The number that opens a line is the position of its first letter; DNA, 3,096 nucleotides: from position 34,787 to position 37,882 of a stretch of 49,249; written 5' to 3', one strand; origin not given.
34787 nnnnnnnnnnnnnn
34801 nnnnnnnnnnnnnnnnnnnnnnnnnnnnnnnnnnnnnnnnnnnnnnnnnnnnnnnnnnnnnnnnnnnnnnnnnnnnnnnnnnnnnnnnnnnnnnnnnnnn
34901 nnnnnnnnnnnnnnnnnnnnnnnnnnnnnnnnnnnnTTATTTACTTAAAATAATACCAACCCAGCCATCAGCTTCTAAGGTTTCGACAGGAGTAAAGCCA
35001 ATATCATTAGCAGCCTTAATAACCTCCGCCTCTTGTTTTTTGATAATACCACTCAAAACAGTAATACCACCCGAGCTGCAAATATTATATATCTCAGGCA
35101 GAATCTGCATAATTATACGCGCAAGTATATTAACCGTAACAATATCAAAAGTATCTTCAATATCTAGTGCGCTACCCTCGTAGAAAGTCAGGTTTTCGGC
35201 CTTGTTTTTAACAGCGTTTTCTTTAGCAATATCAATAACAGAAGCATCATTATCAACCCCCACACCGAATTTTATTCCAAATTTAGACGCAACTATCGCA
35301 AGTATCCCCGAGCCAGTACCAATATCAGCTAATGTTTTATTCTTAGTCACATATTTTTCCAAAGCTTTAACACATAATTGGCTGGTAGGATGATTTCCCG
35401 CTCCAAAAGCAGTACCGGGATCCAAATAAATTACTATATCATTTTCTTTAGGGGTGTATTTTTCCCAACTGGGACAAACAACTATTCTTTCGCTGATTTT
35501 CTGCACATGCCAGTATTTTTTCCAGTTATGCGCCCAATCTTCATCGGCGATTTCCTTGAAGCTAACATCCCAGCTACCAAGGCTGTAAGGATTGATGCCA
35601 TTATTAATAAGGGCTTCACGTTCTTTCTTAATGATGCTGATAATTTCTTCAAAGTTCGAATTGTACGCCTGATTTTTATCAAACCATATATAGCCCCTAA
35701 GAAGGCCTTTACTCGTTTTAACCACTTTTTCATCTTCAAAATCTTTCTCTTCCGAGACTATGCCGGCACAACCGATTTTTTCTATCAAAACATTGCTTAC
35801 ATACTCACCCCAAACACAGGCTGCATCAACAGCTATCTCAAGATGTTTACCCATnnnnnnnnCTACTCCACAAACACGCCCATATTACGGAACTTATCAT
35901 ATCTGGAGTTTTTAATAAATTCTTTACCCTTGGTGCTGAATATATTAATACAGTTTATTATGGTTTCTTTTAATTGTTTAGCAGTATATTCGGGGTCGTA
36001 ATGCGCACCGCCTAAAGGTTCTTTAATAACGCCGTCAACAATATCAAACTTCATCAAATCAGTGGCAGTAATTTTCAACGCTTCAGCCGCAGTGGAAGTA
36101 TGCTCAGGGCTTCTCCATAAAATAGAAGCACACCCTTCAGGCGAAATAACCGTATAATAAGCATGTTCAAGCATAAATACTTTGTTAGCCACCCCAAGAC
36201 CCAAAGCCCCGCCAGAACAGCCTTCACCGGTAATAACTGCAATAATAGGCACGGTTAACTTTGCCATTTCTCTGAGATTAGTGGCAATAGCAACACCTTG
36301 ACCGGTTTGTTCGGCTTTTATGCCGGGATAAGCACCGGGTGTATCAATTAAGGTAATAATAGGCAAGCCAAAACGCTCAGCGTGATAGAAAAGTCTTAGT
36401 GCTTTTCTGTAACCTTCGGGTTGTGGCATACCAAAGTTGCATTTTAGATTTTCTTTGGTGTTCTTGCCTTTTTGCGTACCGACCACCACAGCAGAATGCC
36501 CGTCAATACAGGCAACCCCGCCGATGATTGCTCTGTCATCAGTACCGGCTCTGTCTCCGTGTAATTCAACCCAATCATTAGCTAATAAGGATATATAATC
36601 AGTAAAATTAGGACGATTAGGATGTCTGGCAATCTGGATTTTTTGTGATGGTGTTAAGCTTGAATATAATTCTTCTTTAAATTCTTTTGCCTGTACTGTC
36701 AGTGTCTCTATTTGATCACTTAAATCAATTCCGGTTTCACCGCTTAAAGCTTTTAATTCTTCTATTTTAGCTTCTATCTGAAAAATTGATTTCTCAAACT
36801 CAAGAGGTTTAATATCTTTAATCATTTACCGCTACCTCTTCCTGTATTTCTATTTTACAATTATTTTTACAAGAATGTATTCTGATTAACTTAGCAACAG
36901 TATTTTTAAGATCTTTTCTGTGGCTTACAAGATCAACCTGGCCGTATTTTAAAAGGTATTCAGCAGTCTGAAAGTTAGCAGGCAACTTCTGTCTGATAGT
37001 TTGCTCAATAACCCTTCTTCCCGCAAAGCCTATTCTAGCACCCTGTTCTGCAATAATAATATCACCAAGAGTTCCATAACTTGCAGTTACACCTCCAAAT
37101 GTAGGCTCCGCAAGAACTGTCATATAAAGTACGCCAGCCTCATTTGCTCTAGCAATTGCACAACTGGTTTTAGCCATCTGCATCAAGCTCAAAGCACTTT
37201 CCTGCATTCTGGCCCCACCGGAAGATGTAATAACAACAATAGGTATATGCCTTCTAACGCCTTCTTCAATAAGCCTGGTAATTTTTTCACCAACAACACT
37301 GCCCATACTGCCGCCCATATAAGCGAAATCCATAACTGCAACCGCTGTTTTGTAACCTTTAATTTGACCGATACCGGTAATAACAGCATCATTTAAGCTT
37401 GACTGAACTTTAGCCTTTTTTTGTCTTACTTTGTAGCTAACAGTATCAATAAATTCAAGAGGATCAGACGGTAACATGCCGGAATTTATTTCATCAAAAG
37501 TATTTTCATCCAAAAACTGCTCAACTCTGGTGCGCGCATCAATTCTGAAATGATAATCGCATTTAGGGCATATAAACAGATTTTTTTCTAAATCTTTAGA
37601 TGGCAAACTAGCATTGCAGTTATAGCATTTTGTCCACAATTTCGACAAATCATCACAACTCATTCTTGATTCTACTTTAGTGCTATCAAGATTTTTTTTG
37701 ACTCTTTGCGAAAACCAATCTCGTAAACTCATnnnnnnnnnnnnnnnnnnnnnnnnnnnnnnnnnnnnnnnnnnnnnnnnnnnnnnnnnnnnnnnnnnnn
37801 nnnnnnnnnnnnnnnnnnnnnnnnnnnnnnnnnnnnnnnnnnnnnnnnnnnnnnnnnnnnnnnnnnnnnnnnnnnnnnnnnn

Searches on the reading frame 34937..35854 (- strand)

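Call 40: search_protein_families(library=pfam, proteins=[window:34937-35854:-], max_evalue=0.001)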
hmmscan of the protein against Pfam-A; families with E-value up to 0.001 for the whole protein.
window:34937-35854:- (305 aa): 8 families
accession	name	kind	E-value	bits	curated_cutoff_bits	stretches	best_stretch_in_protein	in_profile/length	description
PF06325.19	PrmA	-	1.2e-72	245.3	22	1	5-304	3-294/296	Ribosomal protein L11 methyltransferase (PrmA)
PF13847.12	Methyltransf_31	-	1.4e-11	44.7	27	1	171-270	3-112/145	Methyltransferase domain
PF13649.12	Methyltransf_25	-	1.4e-07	32.5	27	1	177-263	3-97/97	Methyltransferase domain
PF05175.20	MTS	-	2.1e-07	31.1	23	1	157-242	19-105/170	Methyltransferase small domain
PF08241.18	Methyltransf_11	-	3.9e-07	31.1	21.2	1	177-266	2-94/95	Methyltransferase domain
PF01135.25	PCMT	-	0.00017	21.9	20.3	1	161-227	65-131/210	Protein-L-isoaspartate(D-aspartate) O-methyltransferase (PCMT)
PF13489.12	Methyltransf_23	-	0.0005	20.3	27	1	170-241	21-87/164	Methyltransferase domain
PF08242.18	Methyltransf_12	-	0.00058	21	30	1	177-244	2-74/98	Methyltransferase domain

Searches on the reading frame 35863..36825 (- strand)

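Call 11: search_protein_families(library=pfam, proteins=[window:35863-36825:-], max_evalue=0.00001)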
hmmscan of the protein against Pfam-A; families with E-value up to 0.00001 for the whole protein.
window:35863-36825:- (320 aa): 2 families
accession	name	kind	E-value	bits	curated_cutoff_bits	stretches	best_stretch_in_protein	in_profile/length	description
PF03255.19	ACCA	-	6.8e-137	456.2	23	1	8-316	2-310/310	Acetyl co-enzyme A carboxylase carboxyltransferase-like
PF01039.27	Carboxyl_trans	-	1.7e-16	60.4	22.3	1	99-248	283-428/493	Carboxyl transferase domain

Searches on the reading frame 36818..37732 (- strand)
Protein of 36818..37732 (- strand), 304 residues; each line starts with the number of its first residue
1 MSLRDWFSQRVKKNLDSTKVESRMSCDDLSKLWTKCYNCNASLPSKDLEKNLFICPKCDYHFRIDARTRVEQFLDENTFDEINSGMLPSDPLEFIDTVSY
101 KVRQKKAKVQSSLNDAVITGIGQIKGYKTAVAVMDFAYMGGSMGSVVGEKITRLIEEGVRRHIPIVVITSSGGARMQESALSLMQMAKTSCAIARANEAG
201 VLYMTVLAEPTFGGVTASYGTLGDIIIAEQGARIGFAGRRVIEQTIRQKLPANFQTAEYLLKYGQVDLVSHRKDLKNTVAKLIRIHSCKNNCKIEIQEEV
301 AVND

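Call 40: search_protein_families(library=pfam, proteins=[window:36818-37732:-], max_evalue=0.001)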
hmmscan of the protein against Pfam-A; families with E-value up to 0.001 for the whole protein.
window:36818-37732:- (304 aa): 2 families
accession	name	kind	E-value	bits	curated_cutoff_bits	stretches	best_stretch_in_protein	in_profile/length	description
PF01039.27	Carboxyl_trans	-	1.7e-19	70.2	22.3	1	96-246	28-177/493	Carboxyl transferase domain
PF17848.7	Zn_ribbon_ACC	-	2.4e-08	34.5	24.5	1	33-58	1-26/26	Acetyl-CoA carboxylase zinc finger domain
